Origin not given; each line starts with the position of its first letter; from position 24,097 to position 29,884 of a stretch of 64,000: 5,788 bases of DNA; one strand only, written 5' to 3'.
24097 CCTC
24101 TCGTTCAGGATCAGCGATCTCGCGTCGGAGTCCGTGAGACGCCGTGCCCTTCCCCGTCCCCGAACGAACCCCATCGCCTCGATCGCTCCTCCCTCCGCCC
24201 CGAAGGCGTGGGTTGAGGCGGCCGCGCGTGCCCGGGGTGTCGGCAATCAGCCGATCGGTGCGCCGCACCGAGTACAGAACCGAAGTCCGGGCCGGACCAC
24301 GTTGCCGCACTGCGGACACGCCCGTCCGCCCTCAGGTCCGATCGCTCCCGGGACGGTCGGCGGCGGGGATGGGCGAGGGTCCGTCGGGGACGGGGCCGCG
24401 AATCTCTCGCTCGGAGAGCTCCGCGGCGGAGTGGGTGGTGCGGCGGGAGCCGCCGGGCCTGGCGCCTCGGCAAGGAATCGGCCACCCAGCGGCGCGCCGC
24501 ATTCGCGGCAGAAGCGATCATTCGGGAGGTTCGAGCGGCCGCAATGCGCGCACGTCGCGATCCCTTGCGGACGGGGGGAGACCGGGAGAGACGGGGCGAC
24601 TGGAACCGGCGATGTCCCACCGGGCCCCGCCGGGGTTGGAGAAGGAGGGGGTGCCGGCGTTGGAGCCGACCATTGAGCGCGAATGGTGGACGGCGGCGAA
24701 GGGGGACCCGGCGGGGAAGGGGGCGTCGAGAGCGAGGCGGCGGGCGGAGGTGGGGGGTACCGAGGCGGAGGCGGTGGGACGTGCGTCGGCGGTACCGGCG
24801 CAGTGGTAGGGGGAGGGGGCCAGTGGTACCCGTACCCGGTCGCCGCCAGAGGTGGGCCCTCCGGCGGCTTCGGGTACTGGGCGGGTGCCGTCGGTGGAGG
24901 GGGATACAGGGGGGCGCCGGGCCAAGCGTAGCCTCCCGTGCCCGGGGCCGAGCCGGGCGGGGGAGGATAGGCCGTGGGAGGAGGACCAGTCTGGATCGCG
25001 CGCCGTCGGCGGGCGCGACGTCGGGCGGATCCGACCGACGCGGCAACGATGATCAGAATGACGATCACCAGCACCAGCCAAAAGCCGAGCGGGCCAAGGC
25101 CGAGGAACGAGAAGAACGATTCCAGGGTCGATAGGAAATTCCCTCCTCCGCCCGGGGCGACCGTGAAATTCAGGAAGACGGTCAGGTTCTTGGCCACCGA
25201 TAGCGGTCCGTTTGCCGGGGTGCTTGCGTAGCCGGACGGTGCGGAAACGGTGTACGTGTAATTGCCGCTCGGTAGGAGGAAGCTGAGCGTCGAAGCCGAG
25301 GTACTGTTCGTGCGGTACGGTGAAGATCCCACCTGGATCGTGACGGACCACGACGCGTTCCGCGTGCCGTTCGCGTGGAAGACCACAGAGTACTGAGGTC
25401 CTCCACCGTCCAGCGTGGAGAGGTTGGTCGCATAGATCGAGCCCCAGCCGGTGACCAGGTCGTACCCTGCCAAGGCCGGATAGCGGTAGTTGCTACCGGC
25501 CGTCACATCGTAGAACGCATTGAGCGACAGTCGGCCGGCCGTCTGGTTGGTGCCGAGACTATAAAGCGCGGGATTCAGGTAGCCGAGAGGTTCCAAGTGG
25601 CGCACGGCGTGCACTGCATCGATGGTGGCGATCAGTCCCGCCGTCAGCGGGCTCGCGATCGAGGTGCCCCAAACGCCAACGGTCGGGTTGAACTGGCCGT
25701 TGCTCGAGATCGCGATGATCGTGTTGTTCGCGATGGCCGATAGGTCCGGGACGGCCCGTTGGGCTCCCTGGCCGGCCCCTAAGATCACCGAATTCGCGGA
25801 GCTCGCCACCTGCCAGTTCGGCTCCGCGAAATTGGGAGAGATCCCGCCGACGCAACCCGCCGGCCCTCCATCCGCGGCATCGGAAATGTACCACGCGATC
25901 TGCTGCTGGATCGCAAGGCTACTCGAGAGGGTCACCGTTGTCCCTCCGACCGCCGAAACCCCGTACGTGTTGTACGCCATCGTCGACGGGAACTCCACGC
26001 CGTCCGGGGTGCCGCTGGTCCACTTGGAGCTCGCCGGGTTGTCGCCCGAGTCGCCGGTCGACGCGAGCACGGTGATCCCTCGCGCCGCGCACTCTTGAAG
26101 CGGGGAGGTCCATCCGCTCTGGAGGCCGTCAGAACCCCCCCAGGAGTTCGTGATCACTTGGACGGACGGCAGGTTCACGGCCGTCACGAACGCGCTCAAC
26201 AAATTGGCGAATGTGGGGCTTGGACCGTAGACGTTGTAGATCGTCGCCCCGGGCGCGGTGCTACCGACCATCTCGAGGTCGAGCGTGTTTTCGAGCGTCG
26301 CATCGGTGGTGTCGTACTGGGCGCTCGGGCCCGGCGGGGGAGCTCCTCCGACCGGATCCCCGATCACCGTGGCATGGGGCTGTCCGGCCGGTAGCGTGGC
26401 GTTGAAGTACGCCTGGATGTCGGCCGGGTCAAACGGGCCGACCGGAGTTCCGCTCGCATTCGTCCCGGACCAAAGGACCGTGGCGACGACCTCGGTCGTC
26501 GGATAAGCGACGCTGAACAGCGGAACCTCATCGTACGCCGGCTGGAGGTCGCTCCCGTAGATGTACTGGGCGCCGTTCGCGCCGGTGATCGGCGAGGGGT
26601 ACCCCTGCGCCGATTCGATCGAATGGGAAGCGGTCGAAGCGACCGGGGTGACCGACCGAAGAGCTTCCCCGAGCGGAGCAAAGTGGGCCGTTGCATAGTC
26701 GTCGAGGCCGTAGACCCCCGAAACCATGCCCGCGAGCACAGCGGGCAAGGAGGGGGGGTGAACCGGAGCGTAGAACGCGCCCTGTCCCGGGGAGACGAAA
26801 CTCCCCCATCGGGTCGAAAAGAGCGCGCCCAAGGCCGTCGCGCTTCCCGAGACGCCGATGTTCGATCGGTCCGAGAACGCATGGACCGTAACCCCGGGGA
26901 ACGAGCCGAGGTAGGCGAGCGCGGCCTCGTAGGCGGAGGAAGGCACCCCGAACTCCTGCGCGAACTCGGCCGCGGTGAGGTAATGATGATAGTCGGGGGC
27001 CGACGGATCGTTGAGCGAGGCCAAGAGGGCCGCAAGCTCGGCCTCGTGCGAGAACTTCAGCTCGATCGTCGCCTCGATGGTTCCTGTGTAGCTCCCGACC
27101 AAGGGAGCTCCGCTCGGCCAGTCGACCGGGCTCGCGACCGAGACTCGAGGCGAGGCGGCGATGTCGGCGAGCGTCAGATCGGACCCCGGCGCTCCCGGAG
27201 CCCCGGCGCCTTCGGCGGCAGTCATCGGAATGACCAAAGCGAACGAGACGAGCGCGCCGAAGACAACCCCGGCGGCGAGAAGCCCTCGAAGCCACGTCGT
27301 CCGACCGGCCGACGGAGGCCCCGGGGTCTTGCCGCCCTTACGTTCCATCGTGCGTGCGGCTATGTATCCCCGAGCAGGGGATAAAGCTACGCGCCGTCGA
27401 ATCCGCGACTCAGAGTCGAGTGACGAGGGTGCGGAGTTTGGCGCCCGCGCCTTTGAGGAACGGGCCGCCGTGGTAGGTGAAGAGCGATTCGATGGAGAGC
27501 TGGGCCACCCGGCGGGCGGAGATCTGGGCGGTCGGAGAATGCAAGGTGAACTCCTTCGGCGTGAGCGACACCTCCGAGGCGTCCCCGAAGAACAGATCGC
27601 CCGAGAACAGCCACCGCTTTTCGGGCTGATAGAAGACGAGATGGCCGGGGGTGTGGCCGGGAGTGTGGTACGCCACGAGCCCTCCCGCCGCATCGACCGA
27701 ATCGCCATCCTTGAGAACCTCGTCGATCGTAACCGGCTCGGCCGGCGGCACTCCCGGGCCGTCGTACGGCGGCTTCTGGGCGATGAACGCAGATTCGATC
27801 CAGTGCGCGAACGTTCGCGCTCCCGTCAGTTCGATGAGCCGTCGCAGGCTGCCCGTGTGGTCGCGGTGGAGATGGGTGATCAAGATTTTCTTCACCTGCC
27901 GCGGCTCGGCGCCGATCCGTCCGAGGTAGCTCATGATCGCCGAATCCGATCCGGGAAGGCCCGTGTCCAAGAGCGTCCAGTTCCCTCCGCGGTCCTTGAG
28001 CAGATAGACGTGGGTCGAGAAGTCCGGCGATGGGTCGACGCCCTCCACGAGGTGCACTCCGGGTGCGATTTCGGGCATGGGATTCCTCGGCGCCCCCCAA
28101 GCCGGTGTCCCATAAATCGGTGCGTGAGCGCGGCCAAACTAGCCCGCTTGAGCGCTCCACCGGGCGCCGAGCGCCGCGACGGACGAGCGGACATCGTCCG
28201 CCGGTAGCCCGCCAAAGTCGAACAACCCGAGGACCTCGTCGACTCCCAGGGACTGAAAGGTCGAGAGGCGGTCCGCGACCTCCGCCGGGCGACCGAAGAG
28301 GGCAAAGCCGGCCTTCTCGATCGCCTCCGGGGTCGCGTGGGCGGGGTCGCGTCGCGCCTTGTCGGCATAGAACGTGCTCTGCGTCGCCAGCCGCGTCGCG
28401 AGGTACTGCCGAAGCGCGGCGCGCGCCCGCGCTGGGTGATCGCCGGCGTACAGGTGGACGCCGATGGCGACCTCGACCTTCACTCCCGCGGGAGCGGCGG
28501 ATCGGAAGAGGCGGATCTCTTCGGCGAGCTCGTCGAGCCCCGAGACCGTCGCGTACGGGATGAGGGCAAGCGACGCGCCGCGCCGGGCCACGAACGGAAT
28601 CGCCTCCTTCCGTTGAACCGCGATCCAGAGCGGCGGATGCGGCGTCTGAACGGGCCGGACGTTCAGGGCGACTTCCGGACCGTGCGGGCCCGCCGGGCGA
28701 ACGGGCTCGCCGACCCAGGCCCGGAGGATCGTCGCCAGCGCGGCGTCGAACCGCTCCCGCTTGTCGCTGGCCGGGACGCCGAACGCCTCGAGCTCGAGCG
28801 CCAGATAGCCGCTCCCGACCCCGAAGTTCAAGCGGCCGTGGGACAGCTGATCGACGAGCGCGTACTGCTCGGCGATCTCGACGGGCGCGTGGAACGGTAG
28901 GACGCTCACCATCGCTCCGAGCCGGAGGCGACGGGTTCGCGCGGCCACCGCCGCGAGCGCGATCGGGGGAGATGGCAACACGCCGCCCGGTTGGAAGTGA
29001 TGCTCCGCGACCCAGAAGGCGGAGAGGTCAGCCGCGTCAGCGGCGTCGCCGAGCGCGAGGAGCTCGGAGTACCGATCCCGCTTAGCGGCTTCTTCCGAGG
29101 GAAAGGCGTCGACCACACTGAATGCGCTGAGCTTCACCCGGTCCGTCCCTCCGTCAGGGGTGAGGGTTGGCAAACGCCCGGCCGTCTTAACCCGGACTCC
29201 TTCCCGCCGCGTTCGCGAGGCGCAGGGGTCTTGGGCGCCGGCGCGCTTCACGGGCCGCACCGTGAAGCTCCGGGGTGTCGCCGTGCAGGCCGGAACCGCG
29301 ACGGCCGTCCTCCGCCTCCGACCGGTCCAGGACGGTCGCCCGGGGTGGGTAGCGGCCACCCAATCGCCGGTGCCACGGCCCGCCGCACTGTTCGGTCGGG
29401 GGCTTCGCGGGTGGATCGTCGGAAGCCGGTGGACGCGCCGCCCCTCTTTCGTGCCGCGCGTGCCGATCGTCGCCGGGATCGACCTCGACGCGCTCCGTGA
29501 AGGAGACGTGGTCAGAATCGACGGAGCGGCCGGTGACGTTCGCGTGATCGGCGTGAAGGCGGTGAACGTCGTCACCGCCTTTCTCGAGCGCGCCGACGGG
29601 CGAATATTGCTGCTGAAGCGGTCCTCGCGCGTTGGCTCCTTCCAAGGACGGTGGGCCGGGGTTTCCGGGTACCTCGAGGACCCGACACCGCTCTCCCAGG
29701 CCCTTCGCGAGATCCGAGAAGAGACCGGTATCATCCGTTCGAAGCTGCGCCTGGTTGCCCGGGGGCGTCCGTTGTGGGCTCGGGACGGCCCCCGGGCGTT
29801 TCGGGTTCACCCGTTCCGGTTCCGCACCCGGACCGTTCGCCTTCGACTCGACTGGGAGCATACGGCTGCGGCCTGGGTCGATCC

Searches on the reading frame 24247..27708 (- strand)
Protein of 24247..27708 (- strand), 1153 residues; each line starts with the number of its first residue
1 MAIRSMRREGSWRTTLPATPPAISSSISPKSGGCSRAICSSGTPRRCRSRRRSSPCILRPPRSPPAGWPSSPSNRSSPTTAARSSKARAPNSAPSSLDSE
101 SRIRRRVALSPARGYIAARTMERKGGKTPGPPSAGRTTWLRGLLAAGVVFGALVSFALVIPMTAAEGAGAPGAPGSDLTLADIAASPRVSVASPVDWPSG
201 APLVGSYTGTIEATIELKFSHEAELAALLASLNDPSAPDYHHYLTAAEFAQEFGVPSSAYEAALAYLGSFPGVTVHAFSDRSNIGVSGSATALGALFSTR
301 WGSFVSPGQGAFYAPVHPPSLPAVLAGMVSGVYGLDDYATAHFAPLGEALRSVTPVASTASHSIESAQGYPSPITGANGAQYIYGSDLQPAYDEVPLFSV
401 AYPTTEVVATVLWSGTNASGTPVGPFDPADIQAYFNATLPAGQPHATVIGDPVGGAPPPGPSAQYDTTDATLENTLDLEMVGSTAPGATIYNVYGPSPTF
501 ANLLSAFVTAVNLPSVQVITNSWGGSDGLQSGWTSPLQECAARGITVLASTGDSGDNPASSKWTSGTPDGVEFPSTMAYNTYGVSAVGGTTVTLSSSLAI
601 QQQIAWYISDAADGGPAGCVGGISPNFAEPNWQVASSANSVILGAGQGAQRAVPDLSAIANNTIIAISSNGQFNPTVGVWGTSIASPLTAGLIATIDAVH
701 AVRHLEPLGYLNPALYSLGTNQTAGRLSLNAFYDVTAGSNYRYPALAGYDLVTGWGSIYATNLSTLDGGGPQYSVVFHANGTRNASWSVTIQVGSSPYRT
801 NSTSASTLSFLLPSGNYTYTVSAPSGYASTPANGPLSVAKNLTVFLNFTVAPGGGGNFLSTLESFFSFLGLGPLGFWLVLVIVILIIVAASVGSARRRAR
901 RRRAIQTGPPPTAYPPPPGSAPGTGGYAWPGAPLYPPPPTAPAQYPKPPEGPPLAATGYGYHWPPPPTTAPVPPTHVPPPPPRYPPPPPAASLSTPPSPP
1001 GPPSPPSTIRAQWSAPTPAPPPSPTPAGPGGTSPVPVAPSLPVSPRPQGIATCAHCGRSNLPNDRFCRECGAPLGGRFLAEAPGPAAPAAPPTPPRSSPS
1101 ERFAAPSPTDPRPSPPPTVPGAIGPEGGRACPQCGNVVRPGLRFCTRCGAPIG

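Call 87: search_protein_families(library=pfam, proteins=[window:24247-27708:-], max_evalue=0.1)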
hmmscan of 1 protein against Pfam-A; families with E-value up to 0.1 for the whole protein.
window:24247-27708:- (1153 aa): 9 families
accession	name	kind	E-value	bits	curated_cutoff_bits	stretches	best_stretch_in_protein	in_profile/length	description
PF09286.16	Pro-kuma_activ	-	3.5e-16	60.2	23.5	1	210-337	14-142/143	Pro-kumamolisin, activation domain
PF13240.11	Zn_Ribbon_1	-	1.7e-11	44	25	2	1053-1074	2-23/23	zinc-ribbon domain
PF12773.13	DZR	-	1.6e-10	41.4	27.3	1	1053-1149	1-45/45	Double zinc ribbon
PF13248.11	Zn_ribbon_3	-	2.4e-07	30.4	27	1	1130-1152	4-26/26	zinc-ribbon domain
PF24463.1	DUF7577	-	4.1e-07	29.9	28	2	1052-1074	4-26/27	Domain of unknown function (DUF7577)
PF24460.1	DUF7575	-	1.5e-06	27.9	28.5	1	1127-1152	2-27/28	Domain of unknown function (DUF7575)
PF17032.10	Zn_ribbon_15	-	3e-06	28.4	28.9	1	1126-1149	50-73/73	zinc-ribbon family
PF18912.6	DZR_2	-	0.0031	17.8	27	0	1048-1076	19-48/56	Double zinc ribbon domain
PF12172.15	zf-ChsH2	-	0.011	16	23.2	0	1051-1072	12-33/37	ChsH2, rubredoxin-like zinc ribbon domain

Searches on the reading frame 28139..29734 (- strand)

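Call 24: search_protein_families(library=pfam, proteins=[window:28139-29734:-], max_evalue=0.001)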
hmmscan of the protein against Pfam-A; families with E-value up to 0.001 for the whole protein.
window:28139-29734:- (531 aa): 1 family
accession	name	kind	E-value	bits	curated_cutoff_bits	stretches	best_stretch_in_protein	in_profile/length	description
PF00296.26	Bac_luciferase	-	7.4e-54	183.7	27.9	1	214-500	14-314/314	Luciferase-like monooxygenase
